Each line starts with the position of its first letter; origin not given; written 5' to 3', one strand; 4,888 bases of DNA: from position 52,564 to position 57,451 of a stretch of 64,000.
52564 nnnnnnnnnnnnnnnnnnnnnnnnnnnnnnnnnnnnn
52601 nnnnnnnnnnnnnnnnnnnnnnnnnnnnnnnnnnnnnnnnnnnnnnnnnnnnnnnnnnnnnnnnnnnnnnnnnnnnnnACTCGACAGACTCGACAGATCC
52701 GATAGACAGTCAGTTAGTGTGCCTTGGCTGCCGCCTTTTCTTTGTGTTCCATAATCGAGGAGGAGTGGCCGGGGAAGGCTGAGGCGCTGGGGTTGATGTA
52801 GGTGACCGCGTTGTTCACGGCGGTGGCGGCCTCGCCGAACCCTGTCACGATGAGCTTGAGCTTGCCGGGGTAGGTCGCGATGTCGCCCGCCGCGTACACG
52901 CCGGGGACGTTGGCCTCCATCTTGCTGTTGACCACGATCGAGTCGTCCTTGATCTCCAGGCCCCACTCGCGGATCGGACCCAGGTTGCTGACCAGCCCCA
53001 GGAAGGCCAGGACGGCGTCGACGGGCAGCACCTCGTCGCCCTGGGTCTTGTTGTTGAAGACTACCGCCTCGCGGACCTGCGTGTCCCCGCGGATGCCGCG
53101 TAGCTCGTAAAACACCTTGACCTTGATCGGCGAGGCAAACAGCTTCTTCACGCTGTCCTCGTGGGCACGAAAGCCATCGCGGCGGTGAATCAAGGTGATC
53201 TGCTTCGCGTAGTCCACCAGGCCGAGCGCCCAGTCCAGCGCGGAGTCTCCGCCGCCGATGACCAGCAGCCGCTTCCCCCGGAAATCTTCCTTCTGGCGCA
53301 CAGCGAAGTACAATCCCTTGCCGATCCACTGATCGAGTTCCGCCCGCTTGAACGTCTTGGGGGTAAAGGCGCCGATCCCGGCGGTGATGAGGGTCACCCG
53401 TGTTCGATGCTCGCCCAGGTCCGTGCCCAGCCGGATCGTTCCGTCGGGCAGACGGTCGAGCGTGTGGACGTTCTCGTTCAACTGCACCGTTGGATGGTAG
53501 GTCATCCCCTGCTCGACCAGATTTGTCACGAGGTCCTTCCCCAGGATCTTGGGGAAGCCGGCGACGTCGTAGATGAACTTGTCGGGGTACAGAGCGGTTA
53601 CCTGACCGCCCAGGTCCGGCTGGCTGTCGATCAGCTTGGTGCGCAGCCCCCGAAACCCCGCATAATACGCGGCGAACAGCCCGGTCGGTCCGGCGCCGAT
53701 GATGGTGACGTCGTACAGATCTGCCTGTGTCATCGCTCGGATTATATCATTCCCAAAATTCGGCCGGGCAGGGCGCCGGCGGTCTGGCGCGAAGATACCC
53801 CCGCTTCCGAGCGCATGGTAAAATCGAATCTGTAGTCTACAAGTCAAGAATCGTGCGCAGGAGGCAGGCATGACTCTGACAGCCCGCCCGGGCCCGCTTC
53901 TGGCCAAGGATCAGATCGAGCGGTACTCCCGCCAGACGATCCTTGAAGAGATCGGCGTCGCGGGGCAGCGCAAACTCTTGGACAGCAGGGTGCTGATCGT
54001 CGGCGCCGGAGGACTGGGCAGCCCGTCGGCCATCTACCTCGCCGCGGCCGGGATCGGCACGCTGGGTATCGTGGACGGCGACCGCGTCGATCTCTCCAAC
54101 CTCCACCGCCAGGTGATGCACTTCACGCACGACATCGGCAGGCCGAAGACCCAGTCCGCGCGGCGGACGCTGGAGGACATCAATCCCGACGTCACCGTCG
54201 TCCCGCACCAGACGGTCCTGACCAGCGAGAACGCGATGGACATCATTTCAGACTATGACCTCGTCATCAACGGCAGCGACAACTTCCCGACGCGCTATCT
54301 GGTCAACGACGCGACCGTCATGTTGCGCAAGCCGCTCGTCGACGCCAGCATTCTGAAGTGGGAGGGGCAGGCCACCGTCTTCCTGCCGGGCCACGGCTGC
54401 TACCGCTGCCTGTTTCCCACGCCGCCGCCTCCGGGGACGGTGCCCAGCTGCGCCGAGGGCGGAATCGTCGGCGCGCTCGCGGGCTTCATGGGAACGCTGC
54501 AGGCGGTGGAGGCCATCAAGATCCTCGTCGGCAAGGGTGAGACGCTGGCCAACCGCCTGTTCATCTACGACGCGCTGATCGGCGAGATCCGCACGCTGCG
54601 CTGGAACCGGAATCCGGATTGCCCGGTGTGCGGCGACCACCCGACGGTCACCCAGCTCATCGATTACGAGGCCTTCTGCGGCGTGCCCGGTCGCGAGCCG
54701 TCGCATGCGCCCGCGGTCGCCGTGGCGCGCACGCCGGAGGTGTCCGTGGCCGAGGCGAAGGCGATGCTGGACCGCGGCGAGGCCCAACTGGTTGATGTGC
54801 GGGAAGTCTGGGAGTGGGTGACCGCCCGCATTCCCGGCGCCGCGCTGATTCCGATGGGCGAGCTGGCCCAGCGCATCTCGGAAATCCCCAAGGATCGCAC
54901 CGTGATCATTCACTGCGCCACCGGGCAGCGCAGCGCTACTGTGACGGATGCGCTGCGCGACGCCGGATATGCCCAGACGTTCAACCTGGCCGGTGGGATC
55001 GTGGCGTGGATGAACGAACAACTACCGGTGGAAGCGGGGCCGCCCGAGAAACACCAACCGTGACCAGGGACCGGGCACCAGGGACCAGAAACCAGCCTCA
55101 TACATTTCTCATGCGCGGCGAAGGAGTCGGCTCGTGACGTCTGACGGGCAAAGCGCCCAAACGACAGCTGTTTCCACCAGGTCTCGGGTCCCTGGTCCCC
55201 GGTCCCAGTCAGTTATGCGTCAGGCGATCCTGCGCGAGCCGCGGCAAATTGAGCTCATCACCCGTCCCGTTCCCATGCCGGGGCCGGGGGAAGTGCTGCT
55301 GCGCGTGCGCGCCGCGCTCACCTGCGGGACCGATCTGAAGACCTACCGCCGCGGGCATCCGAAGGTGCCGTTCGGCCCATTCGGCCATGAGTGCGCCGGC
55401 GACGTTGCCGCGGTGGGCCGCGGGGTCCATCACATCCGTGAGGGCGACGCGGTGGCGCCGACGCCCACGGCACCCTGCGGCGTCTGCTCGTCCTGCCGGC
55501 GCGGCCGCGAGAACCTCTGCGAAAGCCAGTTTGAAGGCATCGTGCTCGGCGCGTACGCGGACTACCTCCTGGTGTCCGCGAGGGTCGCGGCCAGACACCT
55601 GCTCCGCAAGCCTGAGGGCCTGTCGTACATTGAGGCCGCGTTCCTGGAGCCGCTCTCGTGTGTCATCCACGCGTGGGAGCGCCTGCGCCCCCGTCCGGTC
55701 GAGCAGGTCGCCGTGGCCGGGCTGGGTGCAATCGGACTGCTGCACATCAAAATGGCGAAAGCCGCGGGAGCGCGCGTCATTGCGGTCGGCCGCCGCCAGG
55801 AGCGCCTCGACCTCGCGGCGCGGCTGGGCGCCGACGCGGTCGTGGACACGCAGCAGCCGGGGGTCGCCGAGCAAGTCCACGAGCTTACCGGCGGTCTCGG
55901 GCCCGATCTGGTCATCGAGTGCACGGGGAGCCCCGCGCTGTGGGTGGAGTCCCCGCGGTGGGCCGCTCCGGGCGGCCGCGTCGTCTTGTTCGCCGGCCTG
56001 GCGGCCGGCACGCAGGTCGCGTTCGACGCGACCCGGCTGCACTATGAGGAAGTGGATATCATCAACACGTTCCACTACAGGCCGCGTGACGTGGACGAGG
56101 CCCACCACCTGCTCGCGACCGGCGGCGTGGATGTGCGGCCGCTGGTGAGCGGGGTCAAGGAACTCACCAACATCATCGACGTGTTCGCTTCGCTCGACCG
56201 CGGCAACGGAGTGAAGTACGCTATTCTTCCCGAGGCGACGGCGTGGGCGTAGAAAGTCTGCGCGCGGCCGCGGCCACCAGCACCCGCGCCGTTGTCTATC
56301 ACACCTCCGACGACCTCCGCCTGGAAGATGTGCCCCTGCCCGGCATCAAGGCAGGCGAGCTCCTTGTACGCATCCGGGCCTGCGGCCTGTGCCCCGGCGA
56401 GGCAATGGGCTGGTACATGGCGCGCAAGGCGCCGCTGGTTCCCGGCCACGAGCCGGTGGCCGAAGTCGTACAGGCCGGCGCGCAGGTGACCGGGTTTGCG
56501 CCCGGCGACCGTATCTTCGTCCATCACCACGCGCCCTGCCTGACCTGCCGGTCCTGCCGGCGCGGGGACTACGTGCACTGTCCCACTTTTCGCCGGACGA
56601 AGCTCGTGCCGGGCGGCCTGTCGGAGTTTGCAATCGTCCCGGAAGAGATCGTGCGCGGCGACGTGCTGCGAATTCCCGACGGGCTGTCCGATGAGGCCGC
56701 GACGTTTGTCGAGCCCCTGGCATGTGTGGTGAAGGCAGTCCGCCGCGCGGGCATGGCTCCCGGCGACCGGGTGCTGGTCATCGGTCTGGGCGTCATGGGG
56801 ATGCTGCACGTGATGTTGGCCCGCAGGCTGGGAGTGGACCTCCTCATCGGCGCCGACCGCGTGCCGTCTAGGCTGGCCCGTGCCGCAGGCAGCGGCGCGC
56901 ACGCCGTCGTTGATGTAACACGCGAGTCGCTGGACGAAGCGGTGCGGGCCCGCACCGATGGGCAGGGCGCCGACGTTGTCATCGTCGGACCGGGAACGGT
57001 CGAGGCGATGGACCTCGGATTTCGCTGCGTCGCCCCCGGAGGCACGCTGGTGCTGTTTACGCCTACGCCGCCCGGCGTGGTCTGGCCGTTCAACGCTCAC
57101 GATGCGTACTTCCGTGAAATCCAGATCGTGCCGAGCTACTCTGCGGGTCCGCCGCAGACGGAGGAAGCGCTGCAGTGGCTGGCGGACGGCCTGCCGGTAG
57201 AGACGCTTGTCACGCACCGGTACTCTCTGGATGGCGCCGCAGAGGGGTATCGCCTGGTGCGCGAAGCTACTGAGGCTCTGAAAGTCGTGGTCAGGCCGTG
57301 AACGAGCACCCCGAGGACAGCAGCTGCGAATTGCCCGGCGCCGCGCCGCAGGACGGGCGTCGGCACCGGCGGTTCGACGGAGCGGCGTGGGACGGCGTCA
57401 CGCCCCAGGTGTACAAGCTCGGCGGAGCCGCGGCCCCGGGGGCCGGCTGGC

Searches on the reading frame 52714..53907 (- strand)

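Call 3: search_protein_families(library=pfam, proteins=[window:52714-53907:-], max_evalue=0.01)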
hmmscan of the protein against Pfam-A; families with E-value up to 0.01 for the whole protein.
window:52714-53907:- (397 aa): 14 families
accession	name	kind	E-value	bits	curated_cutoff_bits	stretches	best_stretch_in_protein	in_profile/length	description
PF07992.20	Pyr_redox_2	-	6.2e-27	95.2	26.1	1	65-356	1-287/291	Pyridine nucleotide-disulphide oxidoreductase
PF13738.12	Pyr_redox_3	-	1.1e-17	64.7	30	1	140-341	97-305/305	Pyridine nucleotide-disulphide oxidoreductase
PF00070.33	Pyr_redox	-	3.3e-11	44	22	1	213-284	1-79/82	Pyridine nucleotide-disulphide oxidoreductase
PF13450.12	NAD_binding_8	-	1.3e-07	32.2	21.9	1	69-106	1-38/68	NAD(P)-binding Rossmann-like domain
PF12831.13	FAD_oxidored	-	3.2e-07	30.4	27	1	66-106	1-41/416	FAD dependent oxidoreductase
PF13434.12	Lys_Orn_oxgnase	-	3.9e-07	30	21.3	1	164-277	143-257/339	L-lysine 6-monooxygenase/L-ornithine 5-monooxygenase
PF03486.20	HI0933_like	-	6.9e-07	29.4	50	1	66-102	2-38/244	HI0933-like protein Rossmann domain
PF01266.30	DAO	-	1.8e-05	24.9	27.9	1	66-101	1-37/353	FAD dependent oxidoreductase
PF00890.30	FAD_binding_2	-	5.2e-05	23.1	20.4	0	66-103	1-38/414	FAD binding domain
PF01946.23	Thi4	-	0.00021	21.1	26.2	1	64-102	17-56/235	Thi4 family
PF00743.25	FMO-like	-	0.0051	15.8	22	1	198-244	167-216/532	Flavin-binding monooxygenase-like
PF01134.28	GIDA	-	0.0061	16.1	22.1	0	66-98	1-33/391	Glucose inhibited division protein A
PF01494.25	FAD_binding_3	-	0.0074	16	22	0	65-97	2-34/349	FAD binding domain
PF13241.12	NAD_binding_7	-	0.0077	17.2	22.1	0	208-246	4-41/104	Putative NAD(P)-binding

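Call 4: search_protein_families(library=ncbifam, proteins=[window:52714-53907:-], max_evalue=0.01)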
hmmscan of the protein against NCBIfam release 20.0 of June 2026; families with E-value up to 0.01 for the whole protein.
window:52714-53907:- (397 aa): 81 families (the best 25 are shown)
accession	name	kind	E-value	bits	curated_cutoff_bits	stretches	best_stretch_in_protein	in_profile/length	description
TIGR01292.1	TRX_reduct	equivalog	1.3e-46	158.8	343.45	1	65-371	1-300/300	thioredoxin-disulfide reductase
TIGR03143.1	AhpF_homolog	hypoth_equivalog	1.6e-34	119.4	687.65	1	63-386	3-322/555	putative alkyl hydroperoxide reductase F subunit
TIGR03140.1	AhpF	equivalog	1.7e-31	109.4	502.9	1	57-370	205-511/515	alkyl hydroperoxide reductase subunit F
NF007614.0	PRK10262.1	equivalog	1.3e-18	67.2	644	1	66-373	8-316/321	thioredoxin-disulfide reductase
TIGR04018.1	Bthiol_YpdA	hypoth_equivalog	1.9e-16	59.8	339.9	1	208-345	149-290/316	YpdA family putative bacillithiol disulfide reductase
NF009409.0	PRK12770.1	subfamily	2.7e-16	59.6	343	2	202-364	164-346/360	putative glutamate synthase subunit beta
TIGR01350.1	lipoamide_DH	equivalog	3.1e-16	59.1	408.8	2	212-367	171-329/461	dihydrolipoyl dehydrogenase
NF009410.0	PRK12771.1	subfamily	7.1e-15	54.6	516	2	205-375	262-449/566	NAD(P)-binding protein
TIGR03315.1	Se_ygfK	equivalog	2e-14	52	835.3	1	55-364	528-832/1012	putative selenate reductase subunit YgfK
NF004991.0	PRK06370.1-3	subfamily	1.4e-11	43.7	620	2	211-345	202-343/509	FAD-containing oxidoreductase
NF004943.0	PRK06292.2-1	equivalog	3.3e-11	42.6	432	1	211-344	171-308/456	dihydrolipoyl dehydrogenase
NF040505.1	ArsO_flavin_mono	equivalog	4.6e-10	39.5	425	1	65-254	1-203/346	ArsO family NAD(P)H-dependent flavin-containing monooxygenase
NF003585.0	PRK05249.1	equivalog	6.4e-10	38.2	465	2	62-104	4-46/464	Si-specific NAD(P)(+) transhydrogenase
NF004945.0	PRK06292.2-3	equivalog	1.2e-09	37.7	494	1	211-357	171-315/457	dihydrolipoyl dehydrogenase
TIGR03385.1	CoA_CoA_reduc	equivalog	1.3e-09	37.3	578.8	1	212-345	150-284/439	CoA-disulfide reductase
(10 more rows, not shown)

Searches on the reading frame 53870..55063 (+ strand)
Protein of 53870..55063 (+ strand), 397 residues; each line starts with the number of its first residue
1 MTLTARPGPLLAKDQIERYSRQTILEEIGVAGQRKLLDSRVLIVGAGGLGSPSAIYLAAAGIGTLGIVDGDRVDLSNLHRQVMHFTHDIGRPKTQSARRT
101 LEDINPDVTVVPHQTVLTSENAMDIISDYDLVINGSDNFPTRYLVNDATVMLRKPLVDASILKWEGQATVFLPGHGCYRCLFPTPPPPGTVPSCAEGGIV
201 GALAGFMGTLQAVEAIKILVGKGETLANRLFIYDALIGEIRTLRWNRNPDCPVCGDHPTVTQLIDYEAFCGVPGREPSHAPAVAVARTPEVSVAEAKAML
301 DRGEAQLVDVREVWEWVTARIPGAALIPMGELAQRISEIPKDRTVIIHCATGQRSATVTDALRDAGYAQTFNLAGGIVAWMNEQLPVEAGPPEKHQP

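Call 3: search_protein_families(library=pfam, proteins=[window:53870-55063:+], max_evalue=0.01)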
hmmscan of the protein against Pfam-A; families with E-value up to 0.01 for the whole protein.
window:53870-55063:+ (397 aa): 2 families
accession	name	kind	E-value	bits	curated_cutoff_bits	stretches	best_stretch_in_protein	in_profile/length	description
PF00899.27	ThiF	-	3.5e-81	272.3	28.1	1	19-253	1-238/238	ThiF family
PF00581.25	Rhodanese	-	1e-20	74.5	22.2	1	292-382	1-101/102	Rhodanese-like domain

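Call 4: search_protein_families(library=ncbifam, proteins=[window:53870-55063:+], max_evalue=0.01)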
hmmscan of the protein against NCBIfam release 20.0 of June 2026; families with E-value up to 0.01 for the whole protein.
window:53870-55063:+ (397 aa): 34 families (the best 25 are shown)
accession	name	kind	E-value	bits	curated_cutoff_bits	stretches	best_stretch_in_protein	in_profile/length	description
NF006444.0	PRK08762.1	equivalog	7e-131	436.4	449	2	10-271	119-384/387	molybdopterin-synthase adenylyltransferase MoeB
NF005902.0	PRK07878.1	equivalog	1.6e-127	425.7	647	1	7-383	11-384/392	adenylyltransferase/sulfurtransferase MoeZ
NF005646.0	PRK07411.1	equivalog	4.6e-124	414.5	633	1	11-383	11-382/390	molybdopterin-synthase adenylyltransferase MoeB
NF047750.1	SAMPActivE1UbaA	equivalog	3.4e-96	321.7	450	1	11-272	5-267/270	SAMP-activating enzyme E1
NF004281.0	PRK05690.1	subfamily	5.6e-84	281.3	266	1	11-255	5-249/250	molybdopterin-synthase adenylyltransferase MoeB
TIGR02356.1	adenyl_thiF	equivalog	3.8e-73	245.2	275.25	1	18-219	1-203/203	thiazole biosynthesis adenylyltransferase ThiF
NF004111.0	PRK05600.1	equivalog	1.5e-72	244.8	437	1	12-378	15-369/371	ThiF family adenylyltransferase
TIGR02355.1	moeB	equivalog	1.1e-62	211.6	376.55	1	17-254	3-240/240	molybdopterin-synthase adenylyltransferase MoeB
NF006204.0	PRK08328.1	equivalog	2.6e-51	174.5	339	1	11-235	2-221/231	hypothetical protein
NF009123.0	PRK12475.1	subfamily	1.4e-46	159.3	510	1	17-263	3-252/338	MoeB/ThiF family adenylyltransferase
NF006395.0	PRK08644.1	equivalog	3.1e-29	102.1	159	1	22-160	14-153/215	sulfur carrier protein ThiS adenylyltransferase ThiF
TIGR02354.1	thiF_fam2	equivalog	2.1e-21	76.7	152.2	1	34-160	17-144/200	thiamine biosynthesis protein ThiF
NF006077.0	PRK08223.1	equivalog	2.8e-20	72.5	266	1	28-172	18-164/296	hypothetical protein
NF045521.1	rhoda_near_glyco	subfamily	8.3e-16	58.1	145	1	288-388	17-116/144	rhodanese homology domain-containing protein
TIGR01408.1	Ube1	subfamily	6.4e-15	53.9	750.05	1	26-174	407-564/1008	ubiquitin-activating enzyme E1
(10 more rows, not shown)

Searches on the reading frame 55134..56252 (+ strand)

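Call 77: search_protein_families(library=pfam, proteins=[window:55134-56252:+], max_evalue=0.00001)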
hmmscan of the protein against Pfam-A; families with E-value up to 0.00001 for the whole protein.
window:55134-56252:+ (372 aa): 3 families
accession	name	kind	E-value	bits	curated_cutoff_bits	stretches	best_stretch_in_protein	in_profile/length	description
PF00107.32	ADH_zinc_N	-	8.4e-31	107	31.8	1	199-328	1-128/129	Zinc-binding dehydrogenase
PF08240.17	ADH_N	-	4e-24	85.3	23.5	1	50-152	1-99/104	Alcohol dehydrogenase GroES-like domain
PF16912.11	Glu_dehyd_C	-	7.8e-13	48.8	34.9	1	169-306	5-148/211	Glucose dehydrogenase C-terminus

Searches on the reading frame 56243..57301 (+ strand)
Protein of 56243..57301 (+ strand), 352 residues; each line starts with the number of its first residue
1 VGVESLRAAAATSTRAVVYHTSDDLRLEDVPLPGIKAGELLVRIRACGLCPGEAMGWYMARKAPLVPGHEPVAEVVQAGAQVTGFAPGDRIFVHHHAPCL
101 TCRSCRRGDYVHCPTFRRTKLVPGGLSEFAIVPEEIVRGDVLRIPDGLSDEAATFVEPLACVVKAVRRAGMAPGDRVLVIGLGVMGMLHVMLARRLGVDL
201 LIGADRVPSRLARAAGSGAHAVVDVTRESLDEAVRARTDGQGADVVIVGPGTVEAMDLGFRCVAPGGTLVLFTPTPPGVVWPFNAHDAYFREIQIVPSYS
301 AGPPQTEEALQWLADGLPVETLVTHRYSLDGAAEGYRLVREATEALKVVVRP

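Call 77: search_protein_families(library=pfam, proteins=[window:56243-57301:+], max_evalue=0.00001)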
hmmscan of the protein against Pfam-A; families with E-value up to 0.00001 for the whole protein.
window:56243-57301:+ (352 aa): 3 families
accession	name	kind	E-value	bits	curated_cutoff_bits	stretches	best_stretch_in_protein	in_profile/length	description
PF08240.17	ADH_N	-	3e-23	82.5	23.5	1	37-136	2-98/104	Alcohol dehydrogenase GroES-like domain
PF00107.32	ADH_zinc_N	-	4e-19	69.3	31.8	1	186-314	3-128/129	Zinc-binding dehydrogenase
PF13602.12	ADH_zinc_N_2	-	9.9e-08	33.4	27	1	218-350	2-134/134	Zinc-binding dehydrogenase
